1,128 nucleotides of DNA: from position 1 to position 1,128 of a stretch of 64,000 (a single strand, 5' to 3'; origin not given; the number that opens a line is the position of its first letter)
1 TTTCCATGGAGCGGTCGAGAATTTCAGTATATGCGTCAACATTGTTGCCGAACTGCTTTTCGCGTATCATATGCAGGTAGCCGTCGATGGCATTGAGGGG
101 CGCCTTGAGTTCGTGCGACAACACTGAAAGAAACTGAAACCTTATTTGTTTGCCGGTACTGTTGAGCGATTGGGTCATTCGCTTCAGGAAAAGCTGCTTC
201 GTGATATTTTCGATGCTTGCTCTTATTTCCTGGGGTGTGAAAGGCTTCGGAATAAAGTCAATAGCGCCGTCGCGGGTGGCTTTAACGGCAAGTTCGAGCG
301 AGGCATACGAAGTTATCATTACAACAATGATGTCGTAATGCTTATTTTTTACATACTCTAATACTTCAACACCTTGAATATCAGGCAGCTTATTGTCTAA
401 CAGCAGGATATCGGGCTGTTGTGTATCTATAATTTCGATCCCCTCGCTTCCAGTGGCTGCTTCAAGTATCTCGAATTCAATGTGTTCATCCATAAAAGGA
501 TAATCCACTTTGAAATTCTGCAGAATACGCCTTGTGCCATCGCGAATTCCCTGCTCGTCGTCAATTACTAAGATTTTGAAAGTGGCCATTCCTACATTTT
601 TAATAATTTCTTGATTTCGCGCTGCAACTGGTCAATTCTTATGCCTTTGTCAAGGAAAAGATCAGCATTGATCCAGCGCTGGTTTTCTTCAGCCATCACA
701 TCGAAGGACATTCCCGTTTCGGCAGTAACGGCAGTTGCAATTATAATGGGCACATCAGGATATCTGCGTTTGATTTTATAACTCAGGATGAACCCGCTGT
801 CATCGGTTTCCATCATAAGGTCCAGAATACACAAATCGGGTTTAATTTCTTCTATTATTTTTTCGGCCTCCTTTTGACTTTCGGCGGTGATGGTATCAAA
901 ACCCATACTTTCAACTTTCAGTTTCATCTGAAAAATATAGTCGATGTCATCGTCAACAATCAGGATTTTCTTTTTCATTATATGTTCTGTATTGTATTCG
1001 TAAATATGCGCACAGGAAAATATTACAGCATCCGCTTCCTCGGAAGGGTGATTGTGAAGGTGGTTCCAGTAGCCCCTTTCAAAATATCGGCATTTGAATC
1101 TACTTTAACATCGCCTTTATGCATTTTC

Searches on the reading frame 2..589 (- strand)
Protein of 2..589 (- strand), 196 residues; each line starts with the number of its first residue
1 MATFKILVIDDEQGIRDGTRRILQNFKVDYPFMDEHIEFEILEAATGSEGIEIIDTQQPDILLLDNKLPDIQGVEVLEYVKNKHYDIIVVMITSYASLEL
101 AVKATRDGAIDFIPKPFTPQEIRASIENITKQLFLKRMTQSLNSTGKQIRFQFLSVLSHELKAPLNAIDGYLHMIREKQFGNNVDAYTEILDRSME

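Call 28: search_protein_families(library=pfam, max_evalue=1, proteins=[window:2-589:-])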
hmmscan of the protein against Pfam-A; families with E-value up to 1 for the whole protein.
seq(196 aa): 3 families
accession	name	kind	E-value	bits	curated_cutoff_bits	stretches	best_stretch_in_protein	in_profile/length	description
PF00072.30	Response_reg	-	3.4e-24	85.6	30.2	1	6-126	1-110/111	Response regulator receiver domain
PF00512.31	HisKA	-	4e-08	33.6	26.9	1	152-194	4-46/66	His Kinase A (phospho-acceptor) domain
PF20274.4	cREC_REC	-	0.14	13.3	27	1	42-84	16-60/88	Cyclic-phosphate processing Receiver domain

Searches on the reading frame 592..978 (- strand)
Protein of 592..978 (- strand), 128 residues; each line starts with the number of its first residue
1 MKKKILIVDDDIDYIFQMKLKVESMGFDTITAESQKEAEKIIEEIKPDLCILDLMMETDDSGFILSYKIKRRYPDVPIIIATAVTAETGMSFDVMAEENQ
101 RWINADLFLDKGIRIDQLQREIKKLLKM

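Call 3: search_protein_families(library=pfam, proteins=[window:592-978:-])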
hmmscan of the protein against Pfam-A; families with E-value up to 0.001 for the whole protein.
window:592-978:- (128 aa): 1 family
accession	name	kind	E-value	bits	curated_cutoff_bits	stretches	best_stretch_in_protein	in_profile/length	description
PF00072.30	Response_reg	-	6.3e-15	55.7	30.2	1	5-121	1-109/111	Response regulator receiver domain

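Call 29: search_protein_families(library=ncbifam, proteins=[window:592-978:-])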
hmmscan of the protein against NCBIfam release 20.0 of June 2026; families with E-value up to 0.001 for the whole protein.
window:592-978:- (128 aa): 56 families (the best 25 are shown)
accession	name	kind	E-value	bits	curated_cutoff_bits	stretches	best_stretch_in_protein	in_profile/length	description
TIGR02154.1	PhoB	equivalog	4.6e-13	49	296.2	1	1-88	1-89/226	phosphate regulon transcriptional regulator PhoB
NF011695.0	PRK15115.1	equivalog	1.3e-12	47.3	763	1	4-124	8-120/445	two-component system response regulator GlrR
NF045717.1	DVU0259_DivK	exception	2.4e-12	47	160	1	1-87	1-88/117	DVU0259 family response regulator domain-containing protein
NF053854.1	RespRegPhoBBctds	equivalog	1.5e-10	40.8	270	1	5-91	1-87/225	two-component system response regulator PhoB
NF040534.1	resp_reg_YycF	equivalog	1.5e-10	40.7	340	1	3-88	1-84/231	response regulator YycF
NF045944.1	ResRegRpaBCyano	equivalog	2.7e-10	40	330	1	6-85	1-78/229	response regulator transcription factor RpaB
NF040689.1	MtrAB_MtrA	equivalog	9.9e-10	38.1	300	1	5-87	1-81/219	MtrAB system response regulator MtrA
NF007135.0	PRK09581.1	equivalog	2.1e-09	36.7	474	1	1-125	1-119/457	PleD family two-component system response regulator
NF010076.0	PRK13557.1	subfamily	2.3e-09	36.2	631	1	3-126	416-533/540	histidine kinase famiy protein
NF007005.1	PRK09468.1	equivalog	2.6e-09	36.8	331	1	2-88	3-88/237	osmolarity response regulator transcription factor OmpR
NF033791.1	ActR_PrrA_rreg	equivalog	1.1e-08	35.3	250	1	3-84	2-82/173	ActR/PrrA/RegA family redox response regulator transcription factor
TIGR03787.1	marine_sort_RR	equivalog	1.5e-08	34.4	335.7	1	3-126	1-118/227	proteobacterial dedicated sortase system response regulator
NF051850.1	RespRegRprY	equivalog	1.6e-08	34.3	370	1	2-126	4-120/234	response regulator transcription factor RprY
NF033120.0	vanR_FM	exception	3.8e-08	33.2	460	1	4-87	5-86/231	vancomycin resistance response regulator transcription factor, VanR-F/VanR-M family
NF008078.0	PRK10816.1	equivalog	4e-08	33.1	336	1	4-85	2-82/223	two-component system response regulator PhoP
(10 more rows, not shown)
